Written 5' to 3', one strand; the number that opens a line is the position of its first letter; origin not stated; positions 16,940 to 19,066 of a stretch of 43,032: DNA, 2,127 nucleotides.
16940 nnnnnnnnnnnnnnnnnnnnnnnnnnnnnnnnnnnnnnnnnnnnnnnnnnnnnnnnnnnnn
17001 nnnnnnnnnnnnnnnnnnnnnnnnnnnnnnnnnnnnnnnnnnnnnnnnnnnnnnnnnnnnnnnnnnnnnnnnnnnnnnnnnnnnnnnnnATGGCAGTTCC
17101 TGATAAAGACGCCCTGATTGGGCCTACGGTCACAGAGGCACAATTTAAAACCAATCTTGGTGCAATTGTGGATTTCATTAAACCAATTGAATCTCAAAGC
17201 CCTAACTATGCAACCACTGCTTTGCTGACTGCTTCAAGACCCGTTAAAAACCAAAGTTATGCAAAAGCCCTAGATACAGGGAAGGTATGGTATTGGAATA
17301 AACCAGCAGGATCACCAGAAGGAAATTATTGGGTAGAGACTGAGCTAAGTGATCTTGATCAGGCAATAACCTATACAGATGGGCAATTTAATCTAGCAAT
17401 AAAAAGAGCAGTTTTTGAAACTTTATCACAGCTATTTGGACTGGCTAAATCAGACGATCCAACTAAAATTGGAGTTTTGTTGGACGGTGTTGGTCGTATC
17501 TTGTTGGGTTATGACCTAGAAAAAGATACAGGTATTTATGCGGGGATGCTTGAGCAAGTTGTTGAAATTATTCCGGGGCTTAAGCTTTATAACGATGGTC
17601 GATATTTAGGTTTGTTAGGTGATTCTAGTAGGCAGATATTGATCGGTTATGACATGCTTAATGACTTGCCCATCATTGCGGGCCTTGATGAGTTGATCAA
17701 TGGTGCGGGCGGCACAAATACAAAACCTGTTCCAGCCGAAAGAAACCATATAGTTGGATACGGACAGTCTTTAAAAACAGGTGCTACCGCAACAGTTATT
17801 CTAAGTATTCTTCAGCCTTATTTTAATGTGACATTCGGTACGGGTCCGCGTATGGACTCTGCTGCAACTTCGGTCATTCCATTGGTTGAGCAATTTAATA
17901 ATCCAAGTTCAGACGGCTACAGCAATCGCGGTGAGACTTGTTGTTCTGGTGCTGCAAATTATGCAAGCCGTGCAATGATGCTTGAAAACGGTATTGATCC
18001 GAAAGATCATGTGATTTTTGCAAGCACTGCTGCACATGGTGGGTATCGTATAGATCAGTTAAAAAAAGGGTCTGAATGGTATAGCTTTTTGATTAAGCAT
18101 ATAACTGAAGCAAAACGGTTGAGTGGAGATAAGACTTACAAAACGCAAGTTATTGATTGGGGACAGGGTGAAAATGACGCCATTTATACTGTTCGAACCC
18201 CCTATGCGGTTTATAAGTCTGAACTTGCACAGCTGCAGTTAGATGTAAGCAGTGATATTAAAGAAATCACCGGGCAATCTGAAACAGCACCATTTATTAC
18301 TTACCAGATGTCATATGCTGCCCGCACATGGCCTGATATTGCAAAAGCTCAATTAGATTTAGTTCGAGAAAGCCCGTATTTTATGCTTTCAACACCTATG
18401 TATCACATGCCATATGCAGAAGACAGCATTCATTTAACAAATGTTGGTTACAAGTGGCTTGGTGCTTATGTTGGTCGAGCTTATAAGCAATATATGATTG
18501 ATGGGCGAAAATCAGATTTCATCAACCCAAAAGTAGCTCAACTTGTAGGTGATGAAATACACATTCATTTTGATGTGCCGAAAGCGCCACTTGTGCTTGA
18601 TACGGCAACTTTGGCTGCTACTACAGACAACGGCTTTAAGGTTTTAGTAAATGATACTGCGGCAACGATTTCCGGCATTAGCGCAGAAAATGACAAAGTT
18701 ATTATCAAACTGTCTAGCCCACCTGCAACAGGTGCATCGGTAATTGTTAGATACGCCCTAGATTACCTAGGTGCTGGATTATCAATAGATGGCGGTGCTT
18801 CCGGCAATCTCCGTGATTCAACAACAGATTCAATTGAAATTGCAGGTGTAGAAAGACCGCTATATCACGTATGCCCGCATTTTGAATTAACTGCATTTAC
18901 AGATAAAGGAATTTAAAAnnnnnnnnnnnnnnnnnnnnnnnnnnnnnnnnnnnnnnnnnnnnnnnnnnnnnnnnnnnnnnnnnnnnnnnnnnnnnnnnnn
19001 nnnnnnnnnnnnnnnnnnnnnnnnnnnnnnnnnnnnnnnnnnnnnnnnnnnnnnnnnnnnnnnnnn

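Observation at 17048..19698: Acetylesterase-domain tail protein plus LamG-like partner inserted into a GTA-like distal tail cassette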

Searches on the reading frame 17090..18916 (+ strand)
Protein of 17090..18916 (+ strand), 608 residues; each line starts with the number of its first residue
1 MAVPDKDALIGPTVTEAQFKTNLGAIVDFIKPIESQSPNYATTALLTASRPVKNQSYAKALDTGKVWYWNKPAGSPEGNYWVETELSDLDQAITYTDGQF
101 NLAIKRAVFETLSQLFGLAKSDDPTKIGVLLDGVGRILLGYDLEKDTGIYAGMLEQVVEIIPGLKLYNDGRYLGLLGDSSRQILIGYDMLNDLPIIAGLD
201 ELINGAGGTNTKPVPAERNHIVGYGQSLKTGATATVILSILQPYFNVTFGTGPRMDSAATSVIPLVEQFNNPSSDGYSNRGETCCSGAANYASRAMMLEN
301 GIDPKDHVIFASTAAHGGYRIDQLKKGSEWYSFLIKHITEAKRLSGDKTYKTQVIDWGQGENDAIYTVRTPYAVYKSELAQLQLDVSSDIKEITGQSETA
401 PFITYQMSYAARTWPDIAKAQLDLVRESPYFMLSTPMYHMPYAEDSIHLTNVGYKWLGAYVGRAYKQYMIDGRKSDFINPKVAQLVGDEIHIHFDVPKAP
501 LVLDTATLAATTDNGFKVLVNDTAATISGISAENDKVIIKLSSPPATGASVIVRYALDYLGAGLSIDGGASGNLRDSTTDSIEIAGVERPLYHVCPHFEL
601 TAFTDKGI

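Call 3: search_protein_families(library=pfam, proteins=[window:17090-18916:+], max_evalue=0.1)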
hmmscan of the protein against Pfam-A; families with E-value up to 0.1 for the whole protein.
window:17090-18916:+ (608 aa): 2 families
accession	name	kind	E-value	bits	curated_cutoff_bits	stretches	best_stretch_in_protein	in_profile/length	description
PF03629.24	SASA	-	5.8e-09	36.3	24.8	1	303-466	77-225/226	Carbohydrate esterase, sialic acid-specific acetylesterase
PF13753.12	SWM_repeat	-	7.7e-05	23.3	27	1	484-556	12-82/86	Putative flagellar system-associated repeat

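Call 4: search_protein_families(library=phrogs, proteins=[window:17090-18916:+], max_evalue=0.01)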
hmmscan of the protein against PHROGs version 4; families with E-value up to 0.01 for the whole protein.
window:17090-18916:+ (608 aa): 5 families
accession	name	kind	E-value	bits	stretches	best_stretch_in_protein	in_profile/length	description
phrog_4201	-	tail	2.7e-212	708.2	1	4-604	37-675/676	tail fiber protein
phrog_37941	-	unknown function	5e-177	589.1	1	39-326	62-348/350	-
phrog_26934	-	unknown function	8.8e-145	485.2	1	215-602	623-998/998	-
phrog_25010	-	unknown function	3.2e-10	41.1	1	44-110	60-124/150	-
phrog_37952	-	unknown function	0.00019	21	1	40-133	71-161/706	-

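Call 6: search_solved_structures(query=window:17090-18916:+, max_evalue=1, show_alignments=3)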
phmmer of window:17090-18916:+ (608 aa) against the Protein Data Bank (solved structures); distinct sequences matched with E-value up to 1: 2.
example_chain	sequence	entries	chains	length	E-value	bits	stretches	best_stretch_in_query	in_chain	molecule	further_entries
2apj_A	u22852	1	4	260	0.0069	18.1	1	281-465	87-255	Putative Esterase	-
2lt5_A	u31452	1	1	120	0.56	11.7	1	317-378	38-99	Protein P-30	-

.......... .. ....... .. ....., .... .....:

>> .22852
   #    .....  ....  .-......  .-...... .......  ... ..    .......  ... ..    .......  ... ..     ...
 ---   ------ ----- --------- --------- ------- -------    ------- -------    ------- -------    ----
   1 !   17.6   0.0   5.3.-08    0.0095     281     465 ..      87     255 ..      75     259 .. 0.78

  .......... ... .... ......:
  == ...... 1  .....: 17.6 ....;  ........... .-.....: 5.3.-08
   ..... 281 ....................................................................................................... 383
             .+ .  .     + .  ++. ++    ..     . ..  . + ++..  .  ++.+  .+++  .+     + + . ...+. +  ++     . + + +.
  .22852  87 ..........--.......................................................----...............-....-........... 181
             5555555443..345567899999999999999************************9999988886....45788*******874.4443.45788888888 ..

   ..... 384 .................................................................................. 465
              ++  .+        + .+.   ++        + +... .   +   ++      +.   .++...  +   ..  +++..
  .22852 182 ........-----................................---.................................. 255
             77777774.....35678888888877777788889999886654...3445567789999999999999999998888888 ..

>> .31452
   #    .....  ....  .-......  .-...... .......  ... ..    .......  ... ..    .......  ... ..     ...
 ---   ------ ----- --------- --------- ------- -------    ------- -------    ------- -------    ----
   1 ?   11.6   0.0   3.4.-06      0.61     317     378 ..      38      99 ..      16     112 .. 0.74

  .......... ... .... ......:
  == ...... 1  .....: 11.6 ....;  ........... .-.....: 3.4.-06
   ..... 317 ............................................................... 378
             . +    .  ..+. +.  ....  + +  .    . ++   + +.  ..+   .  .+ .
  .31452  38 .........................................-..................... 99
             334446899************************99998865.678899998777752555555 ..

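Call 14: find_homologous_proteins(query=window:17090-18916:+, max_evalue=0.00001)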
Query window:17090-18916:+ (608 aa): 180 proteins with E <= 0.00001 among 8000 candidates; the best 120 are listed.
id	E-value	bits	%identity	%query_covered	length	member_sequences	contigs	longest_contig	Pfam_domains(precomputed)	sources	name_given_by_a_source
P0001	0.0e+0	1216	95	94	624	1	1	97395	PF03629.25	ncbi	ncbi:sialate O-acetylesterase [Acinetobacter baumannii]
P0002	0.0e+0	1173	91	94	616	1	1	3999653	PF03629.25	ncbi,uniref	ncbi:sialate O-acetylesterase [Acinetobacter baumannii]|uniref:sialate O-acetylesterase n=1 Tax=Acin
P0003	0.0e+0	1173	91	94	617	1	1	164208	PF03629.25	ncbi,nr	ncbi:TPA: hypothetical protein OUC30_001348 [Acinetobacter baumannii]|nr:hypothetical protein [Acine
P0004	0.0e+0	1173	91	94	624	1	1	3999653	PF03629.25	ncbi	-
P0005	0.0e+0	1173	91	94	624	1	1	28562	PF03629.25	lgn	-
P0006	0.0e+0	1167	91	94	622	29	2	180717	PF03629.25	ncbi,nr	ncbi:hypothetical protein ITE99_04220 [Acinetobacter baumannii]|nr:hypothetical protein [Acinetobact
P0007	0.0e+0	1165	90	94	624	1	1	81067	PF03629.25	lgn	-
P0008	0.0e+0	1156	90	94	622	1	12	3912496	PF03629.25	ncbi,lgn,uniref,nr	ncbi:sialate O-acetylesterase [Acinetobacter baumannii]|uniref:sialate O-acetylesterase n=1 Tax=Acin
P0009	0.0e+0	1141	90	94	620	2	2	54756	PF03629.25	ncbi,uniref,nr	ncbi:sialate O-acetylesterase [Acinetobacter baumannii]|uniref:sialate O-acetylesterase n=1 Tax=Acin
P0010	0.0e+0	1136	89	94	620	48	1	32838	PF03629.25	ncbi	ncbi:sialate O-acetylesterase [Acinetobacter baumannii]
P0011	0.0e+0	1127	81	100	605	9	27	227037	PF03629.25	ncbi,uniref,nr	ncbi:sialate O-acetylesterase [Acinetobacter baumannii]|uniref:sialate O-acetylesterase n=1 Tax=Acin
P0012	0.0e+0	1114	81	100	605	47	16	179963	PF03629.25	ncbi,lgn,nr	ncbi:sialate O-acetylesterase [Acinetobacter baumannii]|nr:hypothetical protein [Acinetobacter bauma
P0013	0.0e+0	1109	89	92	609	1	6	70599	PF03629.25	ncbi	ncbi:hypothetical protein L1W92_17475, partial [Acinetobacter baumannii]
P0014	0.0e+0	1099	81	98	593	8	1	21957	PF03629.25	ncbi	ncbi:sialate O-acetylesterase, partial [Acinetobacter baumannii]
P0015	0.0e+0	1096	79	100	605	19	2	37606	PF03629.25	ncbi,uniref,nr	ncbi:hypothetical protein D3X48_15475 [Acinetobacter baumannii]|uniref:sialate O-acetylesterase n=1 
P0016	0.0e+0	1083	79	100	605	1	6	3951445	PF03629.25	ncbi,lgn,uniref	ncbi:sialate O-acetylesterase [Acinetobacter baumannii]|uniref:sialate O-acetylesterase n=1 Tax=Acin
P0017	0.0e+0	1051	77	100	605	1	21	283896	PF03629.25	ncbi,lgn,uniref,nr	ncbi:hypothetical protein ILT31_05720 [Acinetobacter baumannii]|uniref:sialate O-acetylesterase n=1 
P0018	0.0e+0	1016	99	74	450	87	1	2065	PF03629.25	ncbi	ncbi:sialate O-acetylesterase, partial [Acinetobacter baumannii]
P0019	4.2e-290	981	97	73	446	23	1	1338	PF03629.25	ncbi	ncbi:sialate O-acetylesterase, partial [Acinetobacter baumannii]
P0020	4.8e-287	971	76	95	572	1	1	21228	PF03629.25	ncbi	ncbi:sialate O-acetylesterase, partial [Acinetobacter baumannii]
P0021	2.8e-286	969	72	100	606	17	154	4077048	PF03629.25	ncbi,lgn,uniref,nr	ncbi:hypothetical protein HLH91_18035 [Acinetobacter baumannii]|uniref:sialate O-acetylesterase n=2 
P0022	3.6e-286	968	72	100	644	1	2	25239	PF03629.25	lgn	-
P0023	1.6e-278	943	73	94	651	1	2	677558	PF03629.25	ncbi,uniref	ncbi:sialate O-acetylesterase [Acinetobacter baumannii]|uniref:sialate O-acetylesterase n=1 Tax=Acin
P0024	3.6e-278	942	73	94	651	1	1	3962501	PF03629.25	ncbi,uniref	ncbi:sialate O-acetylesterase [Acinetobacter baumannii]|uniref:sialate O-acetylesterase n=1 Tax=Acin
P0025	5.1e-277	938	72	94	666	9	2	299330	PF03629.25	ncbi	-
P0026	5.4e-277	938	72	94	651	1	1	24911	PF03629.25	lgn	-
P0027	4.0e-266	902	71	94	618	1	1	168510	PF03629.25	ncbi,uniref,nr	ncbi:sialate O-acetylesterase [Acinetobacter baumannii]|uniref:sialate O-acetylesterase n=1 Tax=Acin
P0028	1.3e-260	884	70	94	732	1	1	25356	PF03629.25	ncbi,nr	ncbi:sialate O-acetylesterase [Acinetobacter baumannii]|nr:sialate O-acetylesterase [Acinetobacter b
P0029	2.4e-246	837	68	94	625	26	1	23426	PF03629.25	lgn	-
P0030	1.3e-240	818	66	94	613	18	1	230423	PF03629.25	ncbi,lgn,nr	ncbi:TPA: sialate O-acetylesterase [Acinetobacter baumannii]|nr:hypothetical protein [Acinetobacter 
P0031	6.1e-228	776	65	94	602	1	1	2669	PF03629.25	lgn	-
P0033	4.1e-217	740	59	100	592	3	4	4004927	PF03629.25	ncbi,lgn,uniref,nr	ncbi:sialate O-acetylesterase [Acinetobacter baumannii]|uniref:sialate O-acetylesterase n=1 Tax=Acin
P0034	2.1e-211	722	71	73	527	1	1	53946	PF03629.25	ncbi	ncbi:sialate O-acetylesterase, partial [Acinetobacter baumannii]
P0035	3.1e-211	721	60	94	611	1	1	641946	PF03629.25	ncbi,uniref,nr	ncbi:sialate O-acetylesterase [Acinetobacter chinensis]|uniref:Sialate O-acetylesterase n=1 Tax=Acin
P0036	7.1e-211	720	68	83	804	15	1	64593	PF03629.25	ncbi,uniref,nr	ncbi:cellulosome protein [Acinetobacter baumannii]|uniref:sialate O-acetylesterase n=1 Tax=Acinetoba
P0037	1.8e-210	719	60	94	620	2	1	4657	PF03629.25,PF13753.13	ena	-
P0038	3.2e-210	718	69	78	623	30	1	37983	PF03629.25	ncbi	ncbi:sialate O-acetylesterase, partial [Acinetobacter baumannii]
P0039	3.8e-208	711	59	94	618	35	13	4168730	PF03629.25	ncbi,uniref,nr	ncbi:sialate O-acetylesterase [Acinetobacter baumannii]|uniref:sialate O-acetylesterase n=2 Tax=Acin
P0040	3.9e-208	711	60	94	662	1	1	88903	PF03629.25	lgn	-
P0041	9.0e-206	703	56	100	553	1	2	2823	PF03629.25,PF13753.13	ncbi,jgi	jgi:hypothetical protein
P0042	3.2e-205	701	65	81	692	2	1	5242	PF03629.25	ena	-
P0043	1.2e-204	699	57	100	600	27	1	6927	PF03629.25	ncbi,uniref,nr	ncbi:sialate O-acetylesterase [Acinetobacter baumannii]|uniref:sialate O-acetylesterase n=1 Tax=Acin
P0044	8.6e-204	696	56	100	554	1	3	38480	PF03629.25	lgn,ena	-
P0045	1.4e-203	696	58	94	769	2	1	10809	PF03629.25,PF03160.21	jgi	-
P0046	4.9e-203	694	66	79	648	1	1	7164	PF03629.25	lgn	-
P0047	2.1e-201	689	58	94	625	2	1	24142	PF03629.25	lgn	-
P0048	5.0e-198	677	56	95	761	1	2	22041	PF03629.25,PF03160.21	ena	-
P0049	8.3e-198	677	64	81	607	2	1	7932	PF03629.25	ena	-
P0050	1.2e-194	666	63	81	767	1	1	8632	PF03629.25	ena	-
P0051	2.2e-194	665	55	94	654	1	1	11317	PF03629.25,PF13753.13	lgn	-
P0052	2.5e-192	659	56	94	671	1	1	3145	PF03629.25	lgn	-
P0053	8.0e-191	654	57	89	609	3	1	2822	PF03629.25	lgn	-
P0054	2.7e-190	652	57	89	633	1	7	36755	PF03629.25,PF13753.13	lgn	-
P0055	7.4e-190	650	55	94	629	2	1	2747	PF03629.25,PF13753.13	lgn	-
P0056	8.6e-190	650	55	94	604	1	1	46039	PF03629.25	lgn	-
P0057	1.8e-188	646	55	94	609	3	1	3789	PF03629.25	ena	-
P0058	2.0e-187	642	55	94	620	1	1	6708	PF03629.25,PF13753.13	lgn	-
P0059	9.6e-187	640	53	94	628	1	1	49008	PF03629.25,PF13753.13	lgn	-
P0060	5.9e-186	638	53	98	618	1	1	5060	PF03629.25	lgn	-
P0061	1.2e-185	637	55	89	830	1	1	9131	PF03629.25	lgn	-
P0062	1.8e-184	633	59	82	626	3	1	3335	PF03629.25,PF13753.13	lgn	-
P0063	3.3e-184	632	55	94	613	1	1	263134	PF03629.25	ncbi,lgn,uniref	ncbi:sialate O-acetylesterase [Acinetobacter johnsonii]|uniref:sialate O-acetylesterase n=1 Tax=Acin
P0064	9.7e-184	630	56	88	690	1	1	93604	PF03629.25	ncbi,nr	ncbi:hypothetical protein Phab24_id164 [Acinetobacter phage Phab24]|nr:hypothetical protein Phab24_i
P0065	1.0e-183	630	57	89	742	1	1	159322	PF03629.25,PF13753.13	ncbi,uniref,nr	ncbi:sialate O-acetylesterase [Acinetobacter indicus]|uniref:sialate O-acetylesterase n=1 Tax=Acinet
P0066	2.4e-183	629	56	89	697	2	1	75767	PF03629.25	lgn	-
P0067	1.7e-182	626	57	89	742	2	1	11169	PF03629.25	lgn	-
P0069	1.4e-181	623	51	100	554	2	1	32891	PF03629.25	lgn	-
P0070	8.7e-181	620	59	82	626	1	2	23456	PF03629.25,PF13753.13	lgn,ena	-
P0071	1.3e-179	617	57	89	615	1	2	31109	PF03629.25,PF13753.13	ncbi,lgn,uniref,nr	ncbi:sialate O-acetylesterase [Acinetobacter sp.]|uniref:sialate O-acetylesterase n=1 Tax=Acinetobac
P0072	1.7e-179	616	59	82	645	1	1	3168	PF03629.25,PF13753.13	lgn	-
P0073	4.4e-179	615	55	88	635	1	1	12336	PF03629.25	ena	-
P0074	6.6e-179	614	57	89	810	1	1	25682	PF03629.25,PF03906.21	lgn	-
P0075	2.7e-177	609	51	100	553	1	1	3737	PF03629.25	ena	-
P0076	2.7e-176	606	51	100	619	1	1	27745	PF03629.25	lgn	-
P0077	3.4e-176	605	59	81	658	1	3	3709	PF03629.25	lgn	-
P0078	7.1e-176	604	54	93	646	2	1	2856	PF03629.25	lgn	-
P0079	5.5e-175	601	57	81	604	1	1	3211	PF03629.25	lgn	-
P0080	6.9e-174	598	57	81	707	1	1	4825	PF03629.25,PF13753.13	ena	-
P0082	8.2e-169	581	52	93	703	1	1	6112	PF03629.25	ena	-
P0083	1.9e-166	573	59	75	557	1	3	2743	PF03629.25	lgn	-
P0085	9.0e-164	564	56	82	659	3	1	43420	PF03629.25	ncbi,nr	ncbi:hypothetical protein SHab15497_00021 [Acinetobacter phage SH-Ab 15497]|nr:hypothetical protein 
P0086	2.3e-163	563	58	73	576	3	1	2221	PF03629.25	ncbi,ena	-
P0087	1.1e-161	557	48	100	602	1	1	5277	PF03629.25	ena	-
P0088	2.4e-161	556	59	74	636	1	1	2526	PF03629.25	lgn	-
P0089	2.9e-159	549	55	81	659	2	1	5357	PF03629.25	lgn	-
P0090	7.5e-159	548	57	75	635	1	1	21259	PF03629.25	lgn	-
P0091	3.3e-158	546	58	73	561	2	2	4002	PF03629.25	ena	-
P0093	3.2e-155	536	52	86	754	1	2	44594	PF18668.7,PF03629.25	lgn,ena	-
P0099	1.0e-146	508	46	88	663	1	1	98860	PF03629.25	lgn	-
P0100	6.5e-146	505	48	87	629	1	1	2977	PF03629.25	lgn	-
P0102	6.4e-145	502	52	79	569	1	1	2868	PF03629.25,PF26971.1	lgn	-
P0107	2.2e-133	464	49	78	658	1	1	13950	PF03629.25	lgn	-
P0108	2.8e-132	460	46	88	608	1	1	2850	PF03629.25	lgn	-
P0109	7.5e-131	456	49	78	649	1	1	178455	PF03629.25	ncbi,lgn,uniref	ncbi:sialate O-acetylesterase [Azonexus sp.]|uniref:sialate O-acetylesterase n=1 Tax=Azonexus sp. Ta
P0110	9.1e-130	452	46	83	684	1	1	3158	PF03629.25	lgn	-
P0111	9.3e-130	452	48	77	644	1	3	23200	PF03629.25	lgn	-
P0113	2.9e-129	450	50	78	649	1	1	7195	PF03629.25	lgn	-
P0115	1.4e-124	435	48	78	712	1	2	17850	PF03629.25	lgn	-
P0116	4.4e-124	433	46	78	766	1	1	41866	PF03629.25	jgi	-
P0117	7.6e-120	419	50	71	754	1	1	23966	PF03629.25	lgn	-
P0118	1.6e-116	408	46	78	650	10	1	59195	PF03629.25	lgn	-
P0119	3.4e-116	407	45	78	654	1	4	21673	PF03629.25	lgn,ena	-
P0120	1.1e-114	402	45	86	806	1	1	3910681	PF03629.25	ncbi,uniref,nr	ncbi:hypothetical protein BMG03_01100 [Thioclava nitratireducens]|uniref:Sialate O-acetylesterase do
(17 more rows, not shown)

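Call 29: predict_structure(alignment_id=A1)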
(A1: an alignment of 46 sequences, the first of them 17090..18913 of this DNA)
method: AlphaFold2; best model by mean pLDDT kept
length: 608 residues; sequences in the alignment: 46
mean_pLDDT: 84.0   pTM: 0.68
mean pLDDT of the five models: 84.0, 83.9, 80.6, 80.6, 78.8
residues with pLDDT >= 90: 362; 70-90: 115; 50-70: 88; < 50: 43
segments of 3 or more residues with pLDDT < 50: 1-3, 107-117, 152-164, 200-210
pLDDT, mean of each block of 10 residues (from residue 1): 53 70 60 60 84 73 82 76 75 61 49 44 73 65 68 36 55 72 74 63 41 90 94 89 93 94 91 89 95 95 96 95 95 98 97 96 90 97 98 95 96 96 95 96 94 96 96 94 97 96 96 98 97 97 95 98 95 96 94 97 82
secondary structure, 60 per line:
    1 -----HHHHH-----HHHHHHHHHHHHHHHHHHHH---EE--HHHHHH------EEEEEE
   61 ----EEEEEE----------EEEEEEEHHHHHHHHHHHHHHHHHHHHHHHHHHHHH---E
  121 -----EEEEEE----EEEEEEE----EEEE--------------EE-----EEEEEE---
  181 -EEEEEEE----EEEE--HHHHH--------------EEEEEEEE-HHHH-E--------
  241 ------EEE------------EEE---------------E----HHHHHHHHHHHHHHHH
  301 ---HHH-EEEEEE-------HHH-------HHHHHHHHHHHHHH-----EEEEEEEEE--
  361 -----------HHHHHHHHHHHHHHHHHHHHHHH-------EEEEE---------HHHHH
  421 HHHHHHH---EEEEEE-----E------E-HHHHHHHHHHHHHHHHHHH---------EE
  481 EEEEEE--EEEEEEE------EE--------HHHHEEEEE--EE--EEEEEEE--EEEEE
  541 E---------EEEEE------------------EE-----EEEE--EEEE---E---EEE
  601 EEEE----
elements in order: H6-10 H16-35 H43-48 E55-60 E65-70 E81-87 H88-116 E126-131 E136-142 E147-150 E172-177 E182-188 E193-196 H199-203 E218-225 H227-230 E247-249 E262-264 H285-300 E308-313 H331-344 E350-358 H372-394 E402-406 H416-427 E431-436 H451-469 E479-486 E489-495 H512-515 E516-520 E527-533 E536-541 E551-555 E581-584 E587-590 E598-604

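Call 34: search_solved_structures(query=A1, max_evalue=0.01, show_alignments=2)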
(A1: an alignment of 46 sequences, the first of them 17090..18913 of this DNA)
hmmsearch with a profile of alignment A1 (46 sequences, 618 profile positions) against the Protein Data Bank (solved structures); distinct sequences matched with E-value up to 0.01: 0.
